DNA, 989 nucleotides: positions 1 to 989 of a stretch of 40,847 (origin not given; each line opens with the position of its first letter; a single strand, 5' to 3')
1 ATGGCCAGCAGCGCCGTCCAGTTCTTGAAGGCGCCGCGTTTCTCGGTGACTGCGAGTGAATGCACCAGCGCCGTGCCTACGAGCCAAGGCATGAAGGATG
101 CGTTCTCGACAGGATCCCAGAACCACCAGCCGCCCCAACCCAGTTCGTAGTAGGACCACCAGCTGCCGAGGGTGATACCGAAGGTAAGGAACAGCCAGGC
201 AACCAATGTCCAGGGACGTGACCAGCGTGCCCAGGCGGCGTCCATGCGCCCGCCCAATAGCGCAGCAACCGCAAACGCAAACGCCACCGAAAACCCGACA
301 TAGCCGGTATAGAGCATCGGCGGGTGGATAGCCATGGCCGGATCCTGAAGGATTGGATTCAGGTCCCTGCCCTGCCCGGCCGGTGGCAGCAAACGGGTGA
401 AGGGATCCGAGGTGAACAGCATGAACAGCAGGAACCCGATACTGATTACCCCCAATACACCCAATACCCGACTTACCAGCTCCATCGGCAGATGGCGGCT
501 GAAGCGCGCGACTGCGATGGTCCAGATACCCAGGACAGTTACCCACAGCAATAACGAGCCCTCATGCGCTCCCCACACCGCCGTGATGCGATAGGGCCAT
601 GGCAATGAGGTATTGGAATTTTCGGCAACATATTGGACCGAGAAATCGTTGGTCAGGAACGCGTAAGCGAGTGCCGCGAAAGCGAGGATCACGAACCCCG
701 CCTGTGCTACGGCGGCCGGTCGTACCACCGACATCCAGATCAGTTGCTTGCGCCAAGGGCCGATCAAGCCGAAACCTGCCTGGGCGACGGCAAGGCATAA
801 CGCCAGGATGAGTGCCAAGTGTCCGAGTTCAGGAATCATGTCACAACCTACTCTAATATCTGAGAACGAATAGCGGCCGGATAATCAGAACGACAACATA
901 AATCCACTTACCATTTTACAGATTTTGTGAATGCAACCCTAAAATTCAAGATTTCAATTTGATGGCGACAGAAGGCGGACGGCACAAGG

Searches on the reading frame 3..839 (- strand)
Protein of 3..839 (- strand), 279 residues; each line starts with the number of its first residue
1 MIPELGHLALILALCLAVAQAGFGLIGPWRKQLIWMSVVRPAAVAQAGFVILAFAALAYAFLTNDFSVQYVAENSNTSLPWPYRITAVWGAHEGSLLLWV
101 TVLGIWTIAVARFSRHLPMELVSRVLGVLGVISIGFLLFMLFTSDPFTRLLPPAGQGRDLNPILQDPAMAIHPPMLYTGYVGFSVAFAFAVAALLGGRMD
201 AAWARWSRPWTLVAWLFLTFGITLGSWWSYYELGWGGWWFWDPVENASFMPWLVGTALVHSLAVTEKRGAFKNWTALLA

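Call 5: search_protein_families(library=pfam, proteins=[window:3-839:-], max_evalue=0.01)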
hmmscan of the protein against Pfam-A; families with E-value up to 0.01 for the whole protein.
window:3-839:- (279 aa): 1 family
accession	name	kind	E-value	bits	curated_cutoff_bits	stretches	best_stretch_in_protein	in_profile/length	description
PF01578.25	Cytochrom_C_asm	-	2.4e-48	165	29.9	1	89-279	1-190/212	Cytochrome C assembly protein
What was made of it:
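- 1..839 (-): ccmF, 5' part (279 codons; the gene runs off the window). Pfam Cytochrom_C_asm 2.4e-48 (call 5).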

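Call 6: find_related_loci(query=window:3-839:-, collection=genome_contigs, flank=10000)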
Query window:3-839:- (279 aa) in genome_contigs; peptide patterns used: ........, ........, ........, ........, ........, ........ (x = any residue, [..] = any of these).
600 stretches matched a pattern (row limit reached: there are more); 600 encode a relative of the query (tblastn E <= 1e-3); the best 80 are kept; 80 distinct loci.
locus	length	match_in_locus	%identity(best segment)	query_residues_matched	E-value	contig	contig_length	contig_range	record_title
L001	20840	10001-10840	72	1-279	2e-133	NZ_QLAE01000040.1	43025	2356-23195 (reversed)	Stutzerimonas nosocomialis strain A31/70 contig00040, whole genome shotgun sequence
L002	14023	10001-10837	71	1-279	6e-131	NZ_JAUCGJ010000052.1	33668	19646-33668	Candidatus Venteria ishoeyi isolate HSG18 NODE_52_length_33668, whole genome shotgun sequence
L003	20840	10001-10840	70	1-279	7e-131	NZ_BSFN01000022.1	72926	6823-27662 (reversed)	Pseudomonas turukhanskensis strain VKM B-2935 spades_K_25_97_22, whole genome shotgun sequence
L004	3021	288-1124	71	1-279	1e-135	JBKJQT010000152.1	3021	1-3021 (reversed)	MAG: Candidatus Nitrotoga sp. isolate ant_bin.506 k117_1512049, whole genome shotgun sequence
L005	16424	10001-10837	71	1-279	7e-130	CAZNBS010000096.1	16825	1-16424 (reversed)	MAG TPA_asm: uncultured Burkholderiales bacterium isolate SRP239054_co1_57 genome assembly, contig: NODE_2375_length_168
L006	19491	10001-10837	68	1-279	1e-128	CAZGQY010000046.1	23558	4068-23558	MAG TPA_asm: uncultured Methylococcaceae bacterium isolate binchicken_co46_824 genome assembly, contig: NODE_3924_length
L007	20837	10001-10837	68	1-279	2e-128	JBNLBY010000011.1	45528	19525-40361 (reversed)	MAG: Sideroxydans sp. isolate C2.bin.17.strict NODE_11_length_45528_cov_3.498405, whole genome shotgun sequence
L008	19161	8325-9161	70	1-279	3e-128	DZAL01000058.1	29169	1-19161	MAG TPA_asm: Thiomargarita sp. isolate SulCav_PC08_66_44_25 SulCav_PC08-66_910_length_29169_cov_17.056399, whole genome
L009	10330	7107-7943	70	1-279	1e-128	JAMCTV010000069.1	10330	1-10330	MAG: Gammaproteobacteria bacterium isolate FK_Sedi_A_Bin.151 NODE_17195_length_10330_cov_2.62305, whole genome shotgun s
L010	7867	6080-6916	69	1-279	1e-126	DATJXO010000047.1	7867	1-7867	MAG TPA_asm: Burkholderiales bacterium isolate SMAG_U15128 k141_103060, whole genome shotgun sequence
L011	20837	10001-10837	68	1-279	4e-126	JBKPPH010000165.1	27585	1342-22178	MAG: Acidobacteriota bacterium isolate GS_EKS_MAG_00107 GS_EKS_000001064852, whole genome shotgun sequence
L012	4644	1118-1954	70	1-279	3e-127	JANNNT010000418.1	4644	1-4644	MAG: Rhodocyclaceae bacterium isolate SOY_34_metabat_75_sub SOY_34_k141_2486405, whole genome shotgun sequence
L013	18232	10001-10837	70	1-279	1e-125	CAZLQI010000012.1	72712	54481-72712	MAG TPA_asm: uncultured Chromatiales bacterium isolate SRP128015_co4_63 genome assembly, contig: NODE_71_length_72712_co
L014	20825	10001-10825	69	1-275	1e-125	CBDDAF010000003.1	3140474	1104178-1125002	MAG: Gammaproteobacteria bacterium isolate 2d973ff8-7951-42ef-854c-d078a0e890bc genome assembly, contig: contig_3, whole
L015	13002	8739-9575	74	1-279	2e-125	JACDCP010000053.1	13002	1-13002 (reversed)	MAG: Gammaproteobacteria bacterium isolate MGR_bin311 SD2898_NODE_679_length_13002_cov_0.925825, whole genome shotgun se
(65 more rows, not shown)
